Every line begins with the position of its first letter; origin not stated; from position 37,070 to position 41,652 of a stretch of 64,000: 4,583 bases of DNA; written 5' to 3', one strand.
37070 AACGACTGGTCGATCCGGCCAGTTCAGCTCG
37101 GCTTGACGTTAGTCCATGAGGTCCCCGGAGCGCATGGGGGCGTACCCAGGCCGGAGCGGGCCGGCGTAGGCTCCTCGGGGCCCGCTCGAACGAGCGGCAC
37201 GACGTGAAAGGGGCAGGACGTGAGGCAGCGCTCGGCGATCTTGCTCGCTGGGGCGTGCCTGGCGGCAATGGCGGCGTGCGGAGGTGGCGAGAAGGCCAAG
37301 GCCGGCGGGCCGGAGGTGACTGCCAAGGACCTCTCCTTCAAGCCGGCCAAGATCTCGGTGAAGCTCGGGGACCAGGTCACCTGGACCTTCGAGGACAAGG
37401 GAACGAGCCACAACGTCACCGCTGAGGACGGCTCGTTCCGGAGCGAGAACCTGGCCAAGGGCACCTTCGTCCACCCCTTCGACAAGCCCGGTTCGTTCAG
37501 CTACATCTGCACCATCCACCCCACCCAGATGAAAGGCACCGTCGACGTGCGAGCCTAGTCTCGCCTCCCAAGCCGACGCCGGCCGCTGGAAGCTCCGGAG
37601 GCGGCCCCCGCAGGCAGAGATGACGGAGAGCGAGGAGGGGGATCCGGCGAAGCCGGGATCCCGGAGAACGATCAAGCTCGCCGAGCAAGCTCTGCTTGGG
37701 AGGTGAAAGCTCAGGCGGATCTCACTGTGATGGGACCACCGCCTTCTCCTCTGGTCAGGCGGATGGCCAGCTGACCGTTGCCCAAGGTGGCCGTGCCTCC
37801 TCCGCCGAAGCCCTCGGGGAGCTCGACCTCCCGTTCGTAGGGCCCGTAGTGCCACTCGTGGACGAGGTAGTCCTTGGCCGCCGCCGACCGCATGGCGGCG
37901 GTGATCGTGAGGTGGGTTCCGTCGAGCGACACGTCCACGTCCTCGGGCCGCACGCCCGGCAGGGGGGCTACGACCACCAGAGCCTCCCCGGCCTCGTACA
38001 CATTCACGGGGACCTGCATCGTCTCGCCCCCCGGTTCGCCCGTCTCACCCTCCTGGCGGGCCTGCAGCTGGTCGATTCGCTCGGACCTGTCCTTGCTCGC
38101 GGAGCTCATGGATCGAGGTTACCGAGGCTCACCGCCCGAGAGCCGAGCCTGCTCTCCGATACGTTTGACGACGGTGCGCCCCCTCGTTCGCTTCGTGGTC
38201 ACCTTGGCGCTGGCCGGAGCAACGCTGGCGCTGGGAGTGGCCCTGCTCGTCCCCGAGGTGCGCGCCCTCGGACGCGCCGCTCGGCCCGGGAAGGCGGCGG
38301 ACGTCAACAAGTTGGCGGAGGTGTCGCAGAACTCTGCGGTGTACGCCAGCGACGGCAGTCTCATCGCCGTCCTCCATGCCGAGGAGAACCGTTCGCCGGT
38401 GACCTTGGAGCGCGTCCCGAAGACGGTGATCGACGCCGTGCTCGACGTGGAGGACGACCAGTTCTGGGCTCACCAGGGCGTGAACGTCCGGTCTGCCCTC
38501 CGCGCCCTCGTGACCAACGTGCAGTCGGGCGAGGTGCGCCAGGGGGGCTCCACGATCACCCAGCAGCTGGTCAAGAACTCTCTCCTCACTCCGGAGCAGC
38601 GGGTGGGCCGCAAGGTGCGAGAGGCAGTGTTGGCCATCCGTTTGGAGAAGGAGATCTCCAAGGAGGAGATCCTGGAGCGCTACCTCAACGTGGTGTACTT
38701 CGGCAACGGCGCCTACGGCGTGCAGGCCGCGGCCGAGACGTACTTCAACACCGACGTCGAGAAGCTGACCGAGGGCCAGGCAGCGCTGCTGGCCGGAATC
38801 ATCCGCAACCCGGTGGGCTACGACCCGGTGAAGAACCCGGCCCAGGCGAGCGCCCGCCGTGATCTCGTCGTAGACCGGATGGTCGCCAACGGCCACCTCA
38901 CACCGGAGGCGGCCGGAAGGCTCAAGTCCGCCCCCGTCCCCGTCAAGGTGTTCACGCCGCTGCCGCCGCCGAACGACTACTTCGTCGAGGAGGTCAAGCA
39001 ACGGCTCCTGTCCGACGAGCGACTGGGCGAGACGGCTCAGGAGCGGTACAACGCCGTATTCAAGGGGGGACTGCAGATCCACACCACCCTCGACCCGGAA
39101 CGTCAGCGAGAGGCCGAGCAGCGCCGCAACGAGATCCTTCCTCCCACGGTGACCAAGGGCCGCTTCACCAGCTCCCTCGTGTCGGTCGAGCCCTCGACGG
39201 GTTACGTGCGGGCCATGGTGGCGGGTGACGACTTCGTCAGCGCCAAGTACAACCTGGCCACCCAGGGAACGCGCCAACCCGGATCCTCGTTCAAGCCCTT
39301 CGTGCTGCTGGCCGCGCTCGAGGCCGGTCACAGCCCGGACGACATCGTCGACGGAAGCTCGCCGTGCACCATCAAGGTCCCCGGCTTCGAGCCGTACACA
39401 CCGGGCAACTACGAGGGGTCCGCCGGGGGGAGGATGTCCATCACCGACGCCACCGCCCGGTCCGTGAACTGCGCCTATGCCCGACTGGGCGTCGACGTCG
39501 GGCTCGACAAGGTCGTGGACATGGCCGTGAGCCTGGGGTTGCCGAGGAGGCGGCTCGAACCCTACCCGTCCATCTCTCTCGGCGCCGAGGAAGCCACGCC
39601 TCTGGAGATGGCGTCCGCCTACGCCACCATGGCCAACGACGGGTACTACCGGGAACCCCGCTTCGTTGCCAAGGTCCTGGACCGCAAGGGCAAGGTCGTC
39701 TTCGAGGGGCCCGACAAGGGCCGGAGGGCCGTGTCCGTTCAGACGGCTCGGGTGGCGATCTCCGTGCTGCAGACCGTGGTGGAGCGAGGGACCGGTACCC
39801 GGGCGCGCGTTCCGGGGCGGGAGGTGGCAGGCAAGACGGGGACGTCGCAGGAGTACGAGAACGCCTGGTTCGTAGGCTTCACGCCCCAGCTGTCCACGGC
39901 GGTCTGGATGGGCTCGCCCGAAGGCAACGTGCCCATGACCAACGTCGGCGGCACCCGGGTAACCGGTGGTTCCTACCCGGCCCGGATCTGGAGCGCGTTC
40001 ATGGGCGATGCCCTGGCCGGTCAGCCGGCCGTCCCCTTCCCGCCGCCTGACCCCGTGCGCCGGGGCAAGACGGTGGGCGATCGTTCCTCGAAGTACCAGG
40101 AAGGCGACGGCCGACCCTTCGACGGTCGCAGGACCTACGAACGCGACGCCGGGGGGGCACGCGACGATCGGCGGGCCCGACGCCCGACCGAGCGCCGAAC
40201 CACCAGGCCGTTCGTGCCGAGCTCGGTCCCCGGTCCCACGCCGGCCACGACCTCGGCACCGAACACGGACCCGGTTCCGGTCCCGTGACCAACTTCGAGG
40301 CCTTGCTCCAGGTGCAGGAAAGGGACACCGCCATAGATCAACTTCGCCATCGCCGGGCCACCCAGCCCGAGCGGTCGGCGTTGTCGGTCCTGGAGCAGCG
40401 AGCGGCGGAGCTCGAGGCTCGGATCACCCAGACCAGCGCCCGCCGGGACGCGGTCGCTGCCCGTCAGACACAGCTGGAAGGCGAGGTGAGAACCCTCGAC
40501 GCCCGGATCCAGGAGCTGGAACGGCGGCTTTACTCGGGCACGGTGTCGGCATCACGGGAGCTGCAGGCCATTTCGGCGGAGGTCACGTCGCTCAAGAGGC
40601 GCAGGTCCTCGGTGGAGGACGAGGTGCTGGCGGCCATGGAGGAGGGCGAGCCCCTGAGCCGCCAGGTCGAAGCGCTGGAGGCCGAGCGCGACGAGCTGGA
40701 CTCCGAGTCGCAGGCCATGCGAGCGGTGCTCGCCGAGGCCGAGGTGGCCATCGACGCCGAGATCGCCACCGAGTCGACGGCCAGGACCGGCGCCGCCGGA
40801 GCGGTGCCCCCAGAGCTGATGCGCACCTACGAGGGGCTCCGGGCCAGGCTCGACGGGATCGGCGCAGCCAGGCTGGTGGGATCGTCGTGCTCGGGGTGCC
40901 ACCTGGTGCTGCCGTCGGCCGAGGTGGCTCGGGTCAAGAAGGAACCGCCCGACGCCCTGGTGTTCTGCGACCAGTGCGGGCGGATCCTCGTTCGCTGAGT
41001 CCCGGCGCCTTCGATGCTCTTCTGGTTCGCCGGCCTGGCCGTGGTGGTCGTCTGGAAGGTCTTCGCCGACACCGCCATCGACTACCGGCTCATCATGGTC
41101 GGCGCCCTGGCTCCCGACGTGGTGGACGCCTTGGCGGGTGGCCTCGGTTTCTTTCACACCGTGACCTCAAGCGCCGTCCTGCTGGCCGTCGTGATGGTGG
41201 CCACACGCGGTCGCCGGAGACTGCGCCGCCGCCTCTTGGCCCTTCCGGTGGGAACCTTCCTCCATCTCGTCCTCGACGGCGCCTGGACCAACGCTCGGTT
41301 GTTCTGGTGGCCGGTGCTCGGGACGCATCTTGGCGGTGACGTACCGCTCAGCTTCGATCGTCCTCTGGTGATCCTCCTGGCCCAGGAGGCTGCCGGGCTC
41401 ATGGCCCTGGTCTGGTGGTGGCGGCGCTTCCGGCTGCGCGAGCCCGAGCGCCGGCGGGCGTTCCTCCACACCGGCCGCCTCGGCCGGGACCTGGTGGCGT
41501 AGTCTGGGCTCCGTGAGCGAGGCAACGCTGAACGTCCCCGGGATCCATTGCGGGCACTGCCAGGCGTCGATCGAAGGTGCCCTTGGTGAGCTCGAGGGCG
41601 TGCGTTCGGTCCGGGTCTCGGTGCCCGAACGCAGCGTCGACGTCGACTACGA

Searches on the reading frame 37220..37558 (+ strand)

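Call 46: search_protein_families(library=pfam, proteins=[window:37220-37558:+], max_evalue=0.001)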
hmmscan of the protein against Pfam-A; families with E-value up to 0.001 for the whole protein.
window:37220-37558:+ (112 aa): 2 families
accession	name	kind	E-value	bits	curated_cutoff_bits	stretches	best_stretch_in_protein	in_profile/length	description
PF00127.26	Copper-bind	-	1.5e-10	41.8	21.2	1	33-110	7-98/99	Copper binding proteins, plastocyanin/azurin family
PF13473.12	Cupredoxin_1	-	1.1e-08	35.4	27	1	15-108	7-102/104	Cupredoxin-like domain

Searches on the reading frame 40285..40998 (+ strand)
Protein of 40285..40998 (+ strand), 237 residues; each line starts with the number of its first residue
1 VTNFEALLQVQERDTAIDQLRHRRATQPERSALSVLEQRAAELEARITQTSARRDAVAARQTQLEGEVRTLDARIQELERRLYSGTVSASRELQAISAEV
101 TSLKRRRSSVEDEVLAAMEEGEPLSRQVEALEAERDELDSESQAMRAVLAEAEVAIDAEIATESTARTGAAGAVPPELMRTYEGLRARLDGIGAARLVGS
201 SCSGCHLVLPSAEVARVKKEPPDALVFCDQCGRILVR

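Call 46: search_protein_families(library=pfam, proteins=[window:40285-40998:+], max_evalue=0.001)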
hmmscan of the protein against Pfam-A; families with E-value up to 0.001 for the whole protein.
window:40285-40998:+ (237 aa): 4 families
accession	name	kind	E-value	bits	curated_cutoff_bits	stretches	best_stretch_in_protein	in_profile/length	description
PF24481.2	CT398_CC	-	3.3e-30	105.7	27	1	10-188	1-178/180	CT398-like coiled coil hairpin domain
PF02591.20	Zn_ribbon_9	-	2.2e-12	47.3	29.1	1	201-235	1-33/33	C4-type zinc ribbon domain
PF16326.10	ABC_tran_CTD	-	7.9e-05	23.2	32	0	62-106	11-56/69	ABC transporter C-terminal domain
PF06419.17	COG6_N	-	0.00054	20.5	27.4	0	90-148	39-97/114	Conserved oligomeric complex COG6, N-terminal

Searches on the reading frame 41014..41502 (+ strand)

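Call 46: search_protein_families(library=pfam, proteins=[window:41014-41502:+], max_evalue=0.001)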
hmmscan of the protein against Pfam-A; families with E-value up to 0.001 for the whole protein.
window:41014-41502:+ (162 aa): 1 family
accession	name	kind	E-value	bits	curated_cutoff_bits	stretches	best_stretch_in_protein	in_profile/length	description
PF04307.19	YdjM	-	0.00012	22.1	29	0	7-131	10-146/176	YdjM inner membrane protein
